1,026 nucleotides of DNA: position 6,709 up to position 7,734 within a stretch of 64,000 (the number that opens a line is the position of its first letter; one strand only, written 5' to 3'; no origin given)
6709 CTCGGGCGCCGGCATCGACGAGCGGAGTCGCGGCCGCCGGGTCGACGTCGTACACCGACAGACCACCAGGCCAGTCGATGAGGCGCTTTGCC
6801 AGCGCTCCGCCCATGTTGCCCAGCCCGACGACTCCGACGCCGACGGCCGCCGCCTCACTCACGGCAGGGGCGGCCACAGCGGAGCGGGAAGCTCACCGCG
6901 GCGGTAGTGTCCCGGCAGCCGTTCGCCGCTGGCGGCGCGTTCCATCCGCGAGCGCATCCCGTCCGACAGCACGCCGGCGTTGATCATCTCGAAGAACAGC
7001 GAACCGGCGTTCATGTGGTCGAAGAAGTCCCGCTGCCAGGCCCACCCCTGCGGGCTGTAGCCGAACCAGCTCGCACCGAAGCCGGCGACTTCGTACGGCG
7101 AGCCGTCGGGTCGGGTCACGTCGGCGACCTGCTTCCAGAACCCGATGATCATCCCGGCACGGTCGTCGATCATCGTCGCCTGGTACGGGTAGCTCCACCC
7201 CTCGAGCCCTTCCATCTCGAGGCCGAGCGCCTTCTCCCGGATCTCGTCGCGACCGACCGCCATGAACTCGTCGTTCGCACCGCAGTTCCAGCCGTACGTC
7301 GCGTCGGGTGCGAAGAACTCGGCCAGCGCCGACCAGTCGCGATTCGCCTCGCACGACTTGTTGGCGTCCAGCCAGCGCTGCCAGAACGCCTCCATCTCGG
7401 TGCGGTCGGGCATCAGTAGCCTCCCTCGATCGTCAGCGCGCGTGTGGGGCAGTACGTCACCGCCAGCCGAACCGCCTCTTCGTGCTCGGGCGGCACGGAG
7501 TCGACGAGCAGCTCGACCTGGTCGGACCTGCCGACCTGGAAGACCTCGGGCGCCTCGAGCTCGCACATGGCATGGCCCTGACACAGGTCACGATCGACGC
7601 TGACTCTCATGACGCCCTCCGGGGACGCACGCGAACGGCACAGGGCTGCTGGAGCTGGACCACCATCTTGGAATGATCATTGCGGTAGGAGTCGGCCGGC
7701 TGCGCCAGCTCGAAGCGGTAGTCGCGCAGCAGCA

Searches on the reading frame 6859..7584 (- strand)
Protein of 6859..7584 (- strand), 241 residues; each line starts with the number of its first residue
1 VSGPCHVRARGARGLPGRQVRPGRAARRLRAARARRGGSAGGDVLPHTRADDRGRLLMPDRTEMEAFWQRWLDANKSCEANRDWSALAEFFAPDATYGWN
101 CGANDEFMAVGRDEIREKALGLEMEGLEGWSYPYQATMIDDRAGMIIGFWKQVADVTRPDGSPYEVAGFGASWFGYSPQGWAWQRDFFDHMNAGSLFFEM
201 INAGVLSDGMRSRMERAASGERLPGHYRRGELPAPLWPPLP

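Call 21: search_protein_families(library=pfam, proteins=[window:6859-7584:-], max_evalue=0.0001)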
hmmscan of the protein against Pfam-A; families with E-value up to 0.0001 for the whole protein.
window:6859-7584:- (241 aa): 1 family
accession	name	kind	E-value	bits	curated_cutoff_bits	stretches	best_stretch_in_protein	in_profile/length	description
PF12680.13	SnoaL_2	-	4.6e-05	24.4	27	0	79-168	8-88/102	SnoaL-like domain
